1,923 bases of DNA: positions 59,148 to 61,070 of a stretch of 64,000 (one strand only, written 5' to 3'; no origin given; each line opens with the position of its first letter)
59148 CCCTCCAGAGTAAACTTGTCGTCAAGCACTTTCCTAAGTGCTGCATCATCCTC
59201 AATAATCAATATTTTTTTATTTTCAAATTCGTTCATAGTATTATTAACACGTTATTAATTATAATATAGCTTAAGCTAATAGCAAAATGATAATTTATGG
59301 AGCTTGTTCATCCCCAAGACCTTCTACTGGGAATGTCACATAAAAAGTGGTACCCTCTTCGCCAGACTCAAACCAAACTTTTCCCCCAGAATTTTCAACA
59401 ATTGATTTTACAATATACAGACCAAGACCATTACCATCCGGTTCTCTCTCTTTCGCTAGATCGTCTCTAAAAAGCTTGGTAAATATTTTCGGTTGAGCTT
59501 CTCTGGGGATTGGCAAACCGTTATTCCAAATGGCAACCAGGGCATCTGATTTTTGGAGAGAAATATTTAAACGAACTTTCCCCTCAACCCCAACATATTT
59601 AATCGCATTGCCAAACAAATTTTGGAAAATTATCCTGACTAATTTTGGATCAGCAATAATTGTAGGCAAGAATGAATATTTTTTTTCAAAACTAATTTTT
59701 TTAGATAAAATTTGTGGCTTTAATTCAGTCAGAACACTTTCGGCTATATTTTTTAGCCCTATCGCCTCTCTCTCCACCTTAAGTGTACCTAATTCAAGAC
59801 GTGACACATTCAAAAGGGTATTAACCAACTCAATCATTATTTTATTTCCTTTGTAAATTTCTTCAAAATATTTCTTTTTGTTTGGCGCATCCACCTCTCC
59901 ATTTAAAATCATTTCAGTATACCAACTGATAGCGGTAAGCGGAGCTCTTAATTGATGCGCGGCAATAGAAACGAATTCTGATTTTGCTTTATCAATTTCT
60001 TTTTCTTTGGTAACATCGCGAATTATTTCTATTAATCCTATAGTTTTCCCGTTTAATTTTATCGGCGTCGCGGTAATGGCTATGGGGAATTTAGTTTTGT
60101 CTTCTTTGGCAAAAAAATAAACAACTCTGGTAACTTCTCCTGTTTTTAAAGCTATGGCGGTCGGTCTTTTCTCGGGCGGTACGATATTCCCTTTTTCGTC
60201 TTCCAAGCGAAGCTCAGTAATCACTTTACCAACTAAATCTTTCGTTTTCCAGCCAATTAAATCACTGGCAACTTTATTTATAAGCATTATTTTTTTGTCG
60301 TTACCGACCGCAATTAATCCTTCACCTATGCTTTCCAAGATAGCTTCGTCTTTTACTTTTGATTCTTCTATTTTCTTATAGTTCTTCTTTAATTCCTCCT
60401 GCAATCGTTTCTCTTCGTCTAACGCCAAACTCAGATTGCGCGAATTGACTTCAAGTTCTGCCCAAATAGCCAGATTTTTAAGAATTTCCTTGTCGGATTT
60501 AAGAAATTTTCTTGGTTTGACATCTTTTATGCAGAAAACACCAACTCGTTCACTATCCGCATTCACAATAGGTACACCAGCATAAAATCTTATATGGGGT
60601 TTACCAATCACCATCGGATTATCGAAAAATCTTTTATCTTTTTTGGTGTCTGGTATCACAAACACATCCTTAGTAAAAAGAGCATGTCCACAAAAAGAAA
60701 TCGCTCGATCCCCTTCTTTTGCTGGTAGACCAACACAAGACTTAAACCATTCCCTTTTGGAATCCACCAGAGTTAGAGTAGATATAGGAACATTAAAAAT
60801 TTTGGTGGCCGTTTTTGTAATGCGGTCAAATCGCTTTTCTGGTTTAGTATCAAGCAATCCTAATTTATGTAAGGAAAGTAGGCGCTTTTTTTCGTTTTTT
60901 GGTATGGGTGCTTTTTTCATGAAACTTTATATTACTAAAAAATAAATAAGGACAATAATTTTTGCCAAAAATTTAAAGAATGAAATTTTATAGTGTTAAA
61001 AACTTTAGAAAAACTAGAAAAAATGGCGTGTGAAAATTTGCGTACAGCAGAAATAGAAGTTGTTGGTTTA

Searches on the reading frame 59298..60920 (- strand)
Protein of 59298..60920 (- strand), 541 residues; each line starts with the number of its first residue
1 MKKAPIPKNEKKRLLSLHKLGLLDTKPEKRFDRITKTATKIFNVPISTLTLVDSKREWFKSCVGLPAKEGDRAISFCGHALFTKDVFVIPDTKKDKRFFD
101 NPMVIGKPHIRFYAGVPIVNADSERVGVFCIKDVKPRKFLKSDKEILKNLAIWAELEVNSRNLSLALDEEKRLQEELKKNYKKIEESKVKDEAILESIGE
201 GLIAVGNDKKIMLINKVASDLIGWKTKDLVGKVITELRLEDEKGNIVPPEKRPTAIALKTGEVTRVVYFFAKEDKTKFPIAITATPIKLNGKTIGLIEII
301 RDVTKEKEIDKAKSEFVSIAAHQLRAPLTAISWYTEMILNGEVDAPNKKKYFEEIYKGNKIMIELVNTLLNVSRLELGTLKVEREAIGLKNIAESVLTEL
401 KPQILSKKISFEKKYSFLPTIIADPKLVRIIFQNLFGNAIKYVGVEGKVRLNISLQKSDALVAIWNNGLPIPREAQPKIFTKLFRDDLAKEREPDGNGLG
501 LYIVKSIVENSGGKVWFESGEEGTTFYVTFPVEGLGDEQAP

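Call 24: find_encoding_contigs(protein=window:59298-60920:-, flank=10000, max_places=6)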
Protein window:59298-60920:- (541 aa): 2 contigs read that carry it; 1 place shown.
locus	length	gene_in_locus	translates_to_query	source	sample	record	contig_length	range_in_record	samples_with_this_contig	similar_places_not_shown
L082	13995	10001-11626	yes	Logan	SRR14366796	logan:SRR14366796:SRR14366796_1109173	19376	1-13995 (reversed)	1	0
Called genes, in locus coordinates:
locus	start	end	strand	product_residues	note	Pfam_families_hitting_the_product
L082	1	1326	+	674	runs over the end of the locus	PF22745:Nlig-Ia, PF01653:DNA_ligase_aden, PF03120:OB_DNA_ligase, PF03119:DNA_ligase_ZBD (faint), PF14520:HHH_5 (faint), PF12826:HHH_2, PF00533:BRCT, PF12738:PTCB-BRCT (weak)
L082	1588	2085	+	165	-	PF10122:Zn_ribbon_Com (weak), PF00989:PAS, PF08448:PAS_4, PF13426:PAS_9, PF08447:PAS_3 (weak)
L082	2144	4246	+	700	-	-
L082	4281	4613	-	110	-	-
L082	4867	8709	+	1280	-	-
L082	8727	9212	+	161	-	-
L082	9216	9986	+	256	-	-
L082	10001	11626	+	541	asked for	PF01590:GAF, PF13185:GAF_2 (weak), PF00989:PAS (weak), PF08448:PAS_4, PF13426:PAS_9 (weak), PF00512:HisKA, PF02518:HATPase_c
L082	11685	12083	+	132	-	PF00072:Response_reg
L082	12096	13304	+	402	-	PF00266:Aminotran_5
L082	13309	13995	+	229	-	?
